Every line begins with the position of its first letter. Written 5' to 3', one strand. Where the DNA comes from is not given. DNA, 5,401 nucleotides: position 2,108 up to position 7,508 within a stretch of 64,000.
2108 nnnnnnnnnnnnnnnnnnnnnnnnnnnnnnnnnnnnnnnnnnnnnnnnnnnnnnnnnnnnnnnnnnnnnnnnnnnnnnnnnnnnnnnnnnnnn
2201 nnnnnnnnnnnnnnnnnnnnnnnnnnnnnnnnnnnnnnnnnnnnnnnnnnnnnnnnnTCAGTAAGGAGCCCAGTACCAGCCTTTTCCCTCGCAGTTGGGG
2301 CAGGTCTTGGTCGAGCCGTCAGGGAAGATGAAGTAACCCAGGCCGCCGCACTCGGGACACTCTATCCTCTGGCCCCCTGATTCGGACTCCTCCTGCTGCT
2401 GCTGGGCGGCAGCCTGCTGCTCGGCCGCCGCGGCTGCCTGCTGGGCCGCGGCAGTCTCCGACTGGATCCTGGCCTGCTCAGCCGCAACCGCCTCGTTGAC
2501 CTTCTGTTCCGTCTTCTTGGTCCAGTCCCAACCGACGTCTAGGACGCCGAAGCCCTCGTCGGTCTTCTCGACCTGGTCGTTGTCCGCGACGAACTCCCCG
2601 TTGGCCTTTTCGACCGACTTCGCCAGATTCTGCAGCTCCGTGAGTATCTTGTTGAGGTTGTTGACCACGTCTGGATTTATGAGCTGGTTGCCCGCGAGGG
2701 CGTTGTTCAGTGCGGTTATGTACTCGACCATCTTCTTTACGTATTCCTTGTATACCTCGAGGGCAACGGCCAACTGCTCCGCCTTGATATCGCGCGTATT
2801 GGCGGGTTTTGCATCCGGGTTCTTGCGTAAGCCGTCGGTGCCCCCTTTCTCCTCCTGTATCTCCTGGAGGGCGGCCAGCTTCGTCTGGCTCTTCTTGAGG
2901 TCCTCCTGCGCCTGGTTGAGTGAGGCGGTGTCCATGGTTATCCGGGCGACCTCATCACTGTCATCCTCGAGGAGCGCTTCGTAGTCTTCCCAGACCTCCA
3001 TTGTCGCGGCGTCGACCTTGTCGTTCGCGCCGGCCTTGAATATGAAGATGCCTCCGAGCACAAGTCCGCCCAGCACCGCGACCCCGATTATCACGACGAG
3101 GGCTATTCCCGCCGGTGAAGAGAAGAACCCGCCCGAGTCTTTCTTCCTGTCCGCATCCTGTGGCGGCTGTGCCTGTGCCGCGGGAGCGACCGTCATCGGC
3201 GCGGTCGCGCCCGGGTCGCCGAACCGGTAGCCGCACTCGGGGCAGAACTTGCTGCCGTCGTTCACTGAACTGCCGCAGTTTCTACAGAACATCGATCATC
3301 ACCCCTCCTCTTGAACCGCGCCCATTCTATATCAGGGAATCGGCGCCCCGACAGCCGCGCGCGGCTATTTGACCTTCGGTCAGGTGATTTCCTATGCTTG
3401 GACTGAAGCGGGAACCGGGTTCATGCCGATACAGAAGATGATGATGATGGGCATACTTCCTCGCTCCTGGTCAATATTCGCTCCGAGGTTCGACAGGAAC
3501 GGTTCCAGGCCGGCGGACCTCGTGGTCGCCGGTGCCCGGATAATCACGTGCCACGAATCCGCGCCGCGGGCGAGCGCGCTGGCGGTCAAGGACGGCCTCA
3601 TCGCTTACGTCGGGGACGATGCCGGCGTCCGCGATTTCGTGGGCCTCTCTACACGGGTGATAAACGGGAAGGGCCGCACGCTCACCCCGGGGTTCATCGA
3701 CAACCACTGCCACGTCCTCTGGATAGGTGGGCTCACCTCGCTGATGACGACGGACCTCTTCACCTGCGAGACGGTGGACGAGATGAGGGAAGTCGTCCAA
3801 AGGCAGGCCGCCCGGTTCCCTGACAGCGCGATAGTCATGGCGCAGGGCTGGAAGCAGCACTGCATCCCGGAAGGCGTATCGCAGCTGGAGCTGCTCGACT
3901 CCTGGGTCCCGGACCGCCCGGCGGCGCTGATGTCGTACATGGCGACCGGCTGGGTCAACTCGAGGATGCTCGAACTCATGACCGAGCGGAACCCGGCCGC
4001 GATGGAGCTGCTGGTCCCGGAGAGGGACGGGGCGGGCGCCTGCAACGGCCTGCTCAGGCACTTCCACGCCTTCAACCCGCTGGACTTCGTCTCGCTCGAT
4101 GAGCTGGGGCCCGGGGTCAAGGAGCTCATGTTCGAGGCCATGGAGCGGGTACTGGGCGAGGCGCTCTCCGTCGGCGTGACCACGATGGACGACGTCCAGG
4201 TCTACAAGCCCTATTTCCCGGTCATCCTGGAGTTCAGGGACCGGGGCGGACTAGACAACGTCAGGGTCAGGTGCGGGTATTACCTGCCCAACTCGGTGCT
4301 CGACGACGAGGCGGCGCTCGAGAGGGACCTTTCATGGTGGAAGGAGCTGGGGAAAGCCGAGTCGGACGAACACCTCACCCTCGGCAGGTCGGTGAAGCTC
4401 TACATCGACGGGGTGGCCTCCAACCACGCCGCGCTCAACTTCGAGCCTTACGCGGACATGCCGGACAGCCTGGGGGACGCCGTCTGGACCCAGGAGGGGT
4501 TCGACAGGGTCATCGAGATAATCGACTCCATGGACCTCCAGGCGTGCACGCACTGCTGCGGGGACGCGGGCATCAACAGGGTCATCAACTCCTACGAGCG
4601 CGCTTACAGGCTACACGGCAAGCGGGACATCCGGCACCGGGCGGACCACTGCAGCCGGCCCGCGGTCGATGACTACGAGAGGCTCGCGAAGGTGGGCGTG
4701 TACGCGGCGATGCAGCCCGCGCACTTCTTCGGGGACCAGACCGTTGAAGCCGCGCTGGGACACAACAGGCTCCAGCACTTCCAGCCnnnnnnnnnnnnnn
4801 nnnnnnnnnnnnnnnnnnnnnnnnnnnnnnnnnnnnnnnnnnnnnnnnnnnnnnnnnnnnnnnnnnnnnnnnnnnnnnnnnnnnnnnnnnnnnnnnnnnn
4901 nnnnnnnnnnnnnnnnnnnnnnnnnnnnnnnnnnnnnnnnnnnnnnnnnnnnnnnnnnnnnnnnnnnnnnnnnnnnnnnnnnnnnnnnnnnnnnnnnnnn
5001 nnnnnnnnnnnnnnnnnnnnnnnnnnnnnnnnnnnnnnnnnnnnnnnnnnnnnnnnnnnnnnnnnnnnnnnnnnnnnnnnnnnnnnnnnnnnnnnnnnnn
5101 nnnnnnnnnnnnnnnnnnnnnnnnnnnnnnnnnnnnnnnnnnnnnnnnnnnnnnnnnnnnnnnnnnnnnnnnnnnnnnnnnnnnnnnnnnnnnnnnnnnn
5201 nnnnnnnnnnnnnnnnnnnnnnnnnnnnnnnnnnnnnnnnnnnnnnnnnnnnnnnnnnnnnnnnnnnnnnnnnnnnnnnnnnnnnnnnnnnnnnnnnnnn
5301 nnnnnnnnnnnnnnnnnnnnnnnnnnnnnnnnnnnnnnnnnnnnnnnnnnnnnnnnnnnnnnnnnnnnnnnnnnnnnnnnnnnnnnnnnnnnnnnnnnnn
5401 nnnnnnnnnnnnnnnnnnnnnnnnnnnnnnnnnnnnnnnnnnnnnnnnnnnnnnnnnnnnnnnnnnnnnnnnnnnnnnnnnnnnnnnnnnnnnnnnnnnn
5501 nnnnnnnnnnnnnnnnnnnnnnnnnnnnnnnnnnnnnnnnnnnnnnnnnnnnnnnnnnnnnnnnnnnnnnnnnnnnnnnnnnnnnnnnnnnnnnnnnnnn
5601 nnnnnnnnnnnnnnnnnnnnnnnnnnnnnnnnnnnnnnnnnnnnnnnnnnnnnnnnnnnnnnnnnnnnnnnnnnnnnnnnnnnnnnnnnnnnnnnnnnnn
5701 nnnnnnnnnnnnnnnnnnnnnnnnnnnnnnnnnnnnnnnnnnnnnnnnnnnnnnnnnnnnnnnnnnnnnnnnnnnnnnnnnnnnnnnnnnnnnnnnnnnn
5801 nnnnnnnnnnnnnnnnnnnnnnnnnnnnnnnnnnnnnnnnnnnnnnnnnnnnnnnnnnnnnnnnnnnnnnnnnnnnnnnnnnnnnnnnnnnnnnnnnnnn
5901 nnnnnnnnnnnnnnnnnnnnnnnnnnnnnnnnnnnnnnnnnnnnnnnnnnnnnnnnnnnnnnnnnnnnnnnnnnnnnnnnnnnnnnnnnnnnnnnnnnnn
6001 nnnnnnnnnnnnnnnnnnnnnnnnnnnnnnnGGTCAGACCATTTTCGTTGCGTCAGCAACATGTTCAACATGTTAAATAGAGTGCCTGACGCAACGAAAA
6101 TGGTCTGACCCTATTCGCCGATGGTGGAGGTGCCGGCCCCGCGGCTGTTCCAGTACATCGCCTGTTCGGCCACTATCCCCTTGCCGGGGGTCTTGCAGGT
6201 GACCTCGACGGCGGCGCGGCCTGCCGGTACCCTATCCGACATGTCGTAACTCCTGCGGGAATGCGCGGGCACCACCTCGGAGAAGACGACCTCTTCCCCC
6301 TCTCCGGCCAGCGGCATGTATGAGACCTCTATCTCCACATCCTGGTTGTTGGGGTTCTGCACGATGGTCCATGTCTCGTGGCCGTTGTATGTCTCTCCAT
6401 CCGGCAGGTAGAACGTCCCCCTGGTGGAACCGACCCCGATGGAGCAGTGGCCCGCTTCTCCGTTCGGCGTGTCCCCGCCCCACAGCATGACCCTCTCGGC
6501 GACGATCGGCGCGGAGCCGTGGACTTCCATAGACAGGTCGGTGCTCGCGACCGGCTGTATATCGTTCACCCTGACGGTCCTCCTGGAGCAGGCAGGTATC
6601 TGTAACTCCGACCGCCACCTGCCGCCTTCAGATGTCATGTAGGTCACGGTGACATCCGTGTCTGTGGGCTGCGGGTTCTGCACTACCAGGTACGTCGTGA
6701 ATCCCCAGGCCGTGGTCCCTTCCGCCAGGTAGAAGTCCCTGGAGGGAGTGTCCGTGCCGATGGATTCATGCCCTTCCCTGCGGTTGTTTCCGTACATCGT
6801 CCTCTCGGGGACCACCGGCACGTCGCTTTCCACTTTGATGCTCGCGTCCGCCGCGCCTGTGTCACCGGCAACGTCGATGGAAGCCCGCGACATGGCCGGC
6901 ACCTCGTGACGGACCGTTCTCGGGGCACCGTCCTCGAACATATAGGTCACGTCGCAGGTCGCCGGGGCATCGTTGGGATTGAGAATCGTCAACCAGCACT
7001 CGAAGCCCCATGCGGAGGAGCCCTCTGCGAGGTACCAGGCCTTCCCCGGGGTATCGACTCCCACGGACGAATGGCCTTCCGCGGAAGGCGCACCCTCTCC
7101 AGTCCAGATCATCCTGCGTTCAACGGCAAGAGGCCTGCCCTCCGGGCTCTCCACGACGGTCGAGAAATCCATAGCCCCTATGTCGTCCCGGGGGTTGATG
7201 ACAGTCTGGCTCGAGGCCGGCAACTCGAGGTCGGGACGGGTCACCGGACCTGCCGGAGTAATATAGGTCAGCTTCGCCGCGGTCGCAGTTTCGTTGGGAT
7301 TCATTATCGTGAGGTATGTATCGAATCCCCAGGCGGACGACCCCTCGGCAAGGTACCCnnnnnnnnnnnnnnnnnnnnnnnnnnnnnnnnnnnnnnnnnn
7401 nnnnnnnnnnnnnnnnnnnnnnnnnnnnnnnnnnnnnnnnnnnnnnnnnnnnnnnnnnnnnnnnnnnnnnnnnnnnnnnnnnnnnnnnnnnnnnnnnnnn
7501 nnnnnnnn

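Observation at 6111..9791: Paralogous family of three giant surface proteins sharing a novel ~110-aa C-terminal repeat module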

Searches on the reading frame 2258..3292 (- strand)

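Call 23: search_protein_families(library=pfam, proteins=[window:2258-3292:-])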
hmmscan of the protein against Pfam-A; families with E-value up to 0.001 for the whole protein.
window:2258-3292:- (344 aa): 4 families
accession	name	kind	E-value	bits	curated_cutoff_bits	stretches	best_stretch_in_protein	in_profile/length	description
PF13240.11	Zn_Ribbon_1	-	3.3e-07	30.3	25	1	2-23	1-22/23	zinc-ribbon domain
PF13248.11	Zn_ribbon_3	-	2.2e-06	27.4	27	1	3-24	5-26/26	zinc-ribbon domain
PF17302.8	DUF5351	-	0.00016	22.4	27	1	312-338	1-27/29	Family of unknown function (DUF5351)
PF14362.11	DUF4407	-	0.00053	19.8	31.3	0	70-239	87-230/297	Domain of unknown function (DUF4407)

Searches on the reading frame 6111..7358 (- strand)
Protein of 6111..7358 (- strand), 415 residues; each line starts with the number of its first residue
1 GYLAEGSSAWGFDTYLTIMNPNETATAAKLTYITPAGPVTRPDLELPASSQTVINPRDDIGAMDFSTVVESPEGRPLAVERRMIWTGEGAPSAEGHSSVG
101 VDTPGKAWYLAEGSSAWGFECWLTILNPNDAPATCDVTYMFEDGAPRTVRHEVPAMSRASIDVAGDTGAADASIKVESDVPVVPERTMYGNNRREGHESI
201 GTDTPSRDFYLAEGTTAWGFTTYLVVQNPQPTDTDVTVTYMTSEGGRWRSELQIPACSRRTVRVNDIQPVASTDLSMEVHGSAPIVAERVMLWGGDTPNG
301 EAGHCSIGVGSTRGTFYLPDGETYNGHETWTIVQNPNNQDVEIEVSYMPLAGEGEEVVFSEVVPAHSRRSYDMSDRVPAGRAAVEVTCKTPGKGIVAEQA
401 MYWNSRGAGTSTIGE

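Call 13: find_homologous_proteins(query=window:6111-7358:-)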
Query window:6111-7358:- (415 aa): 549 proteins with E <= 0.001 among 8000 candidates; the best 120 are listed.
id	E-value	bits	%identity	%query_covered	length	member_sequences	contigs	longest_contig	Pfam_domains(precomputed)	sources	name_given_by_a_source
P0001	1.5e-163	563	61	100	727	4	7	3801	PF01833.31,PF18986.6,PF13620.13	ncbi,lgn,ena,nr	ncbi:MAG: IPT/TIG domain-containing protein [Actinobacteria bacterium]|nr:IPT/TIG domain-containing 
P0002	2.1e-162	559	60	100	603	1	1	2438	PF18986.6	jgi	jgi:hypothetical protein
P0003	4.7e-160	551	61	100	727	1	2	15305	PF01833.31,PF18986.6,PF13620.13,PF22904.4,PF17210.10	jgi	jgi:IPT/TIG domain/Family of unknown function (DUF5719)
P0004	2.0e-158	546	62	100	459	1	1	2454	PF18986.6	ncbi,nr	ncbi:MAG: hypothetical protein KKE56_05305, partial [Actinobacteria bacterium]|nr:hypothetical prote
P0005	4.5e-158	545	59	100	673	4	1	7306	PF00415.25,PF18986.6,PF18998.7,PF13540.13,PF25390.2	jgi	-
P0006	1.6e-157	543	57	100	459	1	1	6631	PF18986.6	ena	-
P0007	6.7e-156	538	61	100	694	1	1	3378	PF01833.31,PF18986.6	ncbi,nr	ncbi:MAG: IPT/TIG domain-containing protein, partial [Actinobacteria bacterium]|nr:IPT/TIG domain-co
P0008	1.3e-155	537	59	100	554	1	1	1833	PF01833.31,PF18986.6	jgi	jgi:hypothetical protein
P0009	3.3e-154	532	60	100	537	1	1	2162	PF01833.31,PF18986.6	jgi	-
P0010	2.0e-153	529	59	100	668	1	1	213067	PF01833.31,PF18986.6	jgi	-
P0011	2.2e-153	529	59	100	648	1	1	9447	PF11999.14,PF18986.6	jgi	jgi:hypothetical protein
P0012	2.8e-153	529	59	100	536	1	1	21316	PF01833.31,PF18986.6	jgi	jgi:hypothetical protein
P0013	6.5e-153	528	58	100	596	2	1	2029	PF01833.31,PF18986.6,PF13540.13,PF25390.2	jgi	jgi:hypothetical protein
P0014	1.6e-152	527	59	100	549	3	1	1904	PF01833.31,PF18986.6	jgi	jgi:hypothetical protein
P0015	1.9e-152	526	59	100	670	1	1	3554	PF01833.31,PF18986.6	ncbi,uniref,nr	ncbi:MAG: hypothetical protein CVT63_08045 [Candidatus Anoxymicrobium japonicum]|uniref:IPT/TIG doma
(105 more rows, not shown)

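Call 25: predict_structure(alignment_id=A2)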
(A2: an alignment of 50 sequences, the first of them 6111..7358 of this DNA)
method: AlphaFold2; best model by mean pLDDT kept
length: 415 residues; sequences in the alignment: 50
mean_pLDDT: 94.7   pTM: 0.92
mean pLDDT of the five models: 94.7, 94.5, 94.4, 94.0, 93.8
residues with pLDDT >= 90: 364; 70-90: 50; 50-70: 1; < 50: 0
segments of 3 or more residues with pLDDT < 50: none
pLDDT, mean of each block of 10 residues (from residue 1): 95 96 96 96 96 97 97 95 91 92 97 90 97 98 96 97 96 98 96 89 97 94 97 97 88 97 88 93 98 85 94 97 95 97 97 92 96 96 98 97 90 87
secondary structure, 60 per line:
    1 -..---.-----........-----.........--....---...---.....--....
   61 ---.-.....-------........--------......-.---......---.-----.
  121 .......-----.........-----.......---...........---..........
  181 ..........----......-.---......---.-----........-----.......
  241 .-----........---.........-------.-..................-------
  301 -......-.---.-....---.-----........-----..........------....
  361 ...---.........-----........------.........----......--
elements in order: E13-20 E26-34 E37-40 E44-46 E50-54 H57-60 E66-70 E78-85 E94-99 E105-110 E120-127 E133-141 E147-153 E157-162 H163-167 E171-190 E195-200 E206-211 E221-228 E234-241 E247-254 E258-263 E276-293 E302-307 E315-318 E328-335 E341-350 E357-363 E367-372 E381-388 E395-403 E408-413

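Call 34: find_related_loci(query=A2, collection=genome_contigs, flank=3000)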
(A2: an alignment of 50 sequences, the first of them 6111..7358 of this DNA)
Query A2 (415 aa) in genome_contigs; peptide patterns used: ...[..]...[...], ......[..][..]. (x = any residue, [..] = any of these).
571 stretches matched a pattern (row limit reached: there are more); 522 encode a relative of the query (tblastn E <= 1e-3); the best 80 are kept; 79 distinct loci.
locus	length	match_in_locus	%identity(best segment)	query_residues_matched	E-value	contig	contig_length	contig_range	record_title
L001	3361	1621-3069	61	2-414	4e-177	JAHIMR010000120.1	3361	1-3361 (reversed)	MAG: Actinomycetota bacterium isolate KR13_N2.mb.8 KR13_N2.mb.8_k141_345227, whole genome shotgun sequence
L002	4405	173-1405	61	2-414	2e-166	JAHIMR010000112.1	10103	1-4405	MAG: Actinomycetota bacterium isolate KR13_N2.mb.8 KR13_N2.mb.8_k141_299270, whole genome shotgun sequence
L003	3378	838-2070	61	2-414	7e-172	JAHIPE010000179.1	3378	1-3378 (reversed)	MAG: Actinomycetota bacterium isolate KR13_S3.mb.41 KR13_S3.mb.41_k141_275205, whole genome shotgun sequence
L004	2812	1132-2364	60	2-414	1e-169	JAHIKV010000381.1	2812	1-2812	MAG: Planctomycetota bacterium isolate KR13_N1.mb.7 KR13_N1.mb.7_k141_199986, whole genome shotgun sequence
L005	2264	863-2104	57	2-414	4e-169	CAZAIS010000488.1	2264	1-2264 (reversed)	MAG TPA_asm: uncultured Acidimicrobiales bacterium isolate binchicken_co204_55 genome assembly, contig: NODE_68965_lengt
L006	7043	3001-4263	59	2-414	2e-157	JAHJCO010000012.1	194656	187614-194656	MAG: Actinomycetota bacterium isolate Modern_marine.mb.309 Modern_marine.mb.309_k141_357262, whole genome shotgun sequen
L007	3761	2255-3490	59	2-414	5e-163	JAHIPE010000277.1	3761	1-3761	MAG: Actinomycetota bacterium isolate KR13_S3.mb.41 KR13_S3.mb.41_k141_600855, whole genome shotgun sequence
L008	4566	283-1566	59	2-414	1e-157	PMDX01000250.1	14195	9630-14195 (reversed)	MAG: Actinomycetota bacterium isolate fen_727 73.20120700_E2X.152_contig_1302548, whole genome shotgun sequence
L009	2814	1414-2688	57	2-414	5e-165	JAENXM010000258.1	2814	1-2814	MAG: Actinomycetota bacterium isolate 14_8_m_bin1 k141_19527_length_2814_cov_16.0000, whole genome shotgun sequence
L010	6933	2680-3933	56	2-415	4e-156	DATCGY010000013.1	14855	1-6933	MAG TPA_asm: Candidatus Anoxymicrobiaceae bacterium isolate SMAG_U7819 k141_624416, whole genome shotgun sequence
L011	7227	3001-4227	58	2-414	2e-155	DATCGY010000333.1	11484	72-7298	MAG TPA_asm: Candidatus Anoxymicrobiaceae bacterium isolate SMAG_U7819 k141_795459, whole genome shotgun sequence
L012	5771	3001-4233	58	2-414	1e-155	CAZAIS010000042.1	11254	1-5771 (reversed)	MAG TPA_asm: uncultured Acidimicrobiales bacterium isolate binchicken_co204_55 genome assembly, contig: NODE_7009_length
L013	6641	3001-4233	58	2-414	3e-155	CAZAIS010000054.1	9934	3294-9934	MAG TPA_asm: uncultured Acidimicrobiales bacterium isolate binchicken_co204_55 genome assembly, contig: NODE_8250_length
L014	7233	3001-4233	59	2-414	8e-155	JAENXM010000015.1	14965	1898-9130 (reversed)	MAG: Actinomycetota bacterium isolate 14_8_m_bin1 k141_862685_length_14965_cov_44.4151, whole genome shotgun sequence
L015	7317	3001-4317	57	2-414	4e-155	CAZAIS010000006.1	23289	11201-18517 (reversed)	MAG TPA_asm: uncultured Acidimicrobiales bacterium isolate binchicken_co204_55 genome assembly, contig: NODE_2455_length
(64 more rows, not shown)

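Call 75: find_related_loci(query=A2, collection=viral_contigs, flank=6000)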
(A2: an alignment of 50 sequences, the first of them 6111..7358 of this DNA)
Query A2 (415 aa) in viral_contigs; peptide patterns used: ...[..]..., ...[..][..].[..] (x = any residue, [..] = any of these).
23 stretches matched a pattern; 2 encode a relative of the query (tblastn E <= 1e-3); 2 distinct loci.
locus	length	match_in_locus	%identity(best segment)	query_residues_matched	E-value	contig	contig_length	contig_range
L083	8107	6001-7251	49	2-414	8e-131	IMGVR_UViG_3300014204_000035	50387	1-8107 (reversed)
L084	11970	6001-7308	25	2-407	9e-18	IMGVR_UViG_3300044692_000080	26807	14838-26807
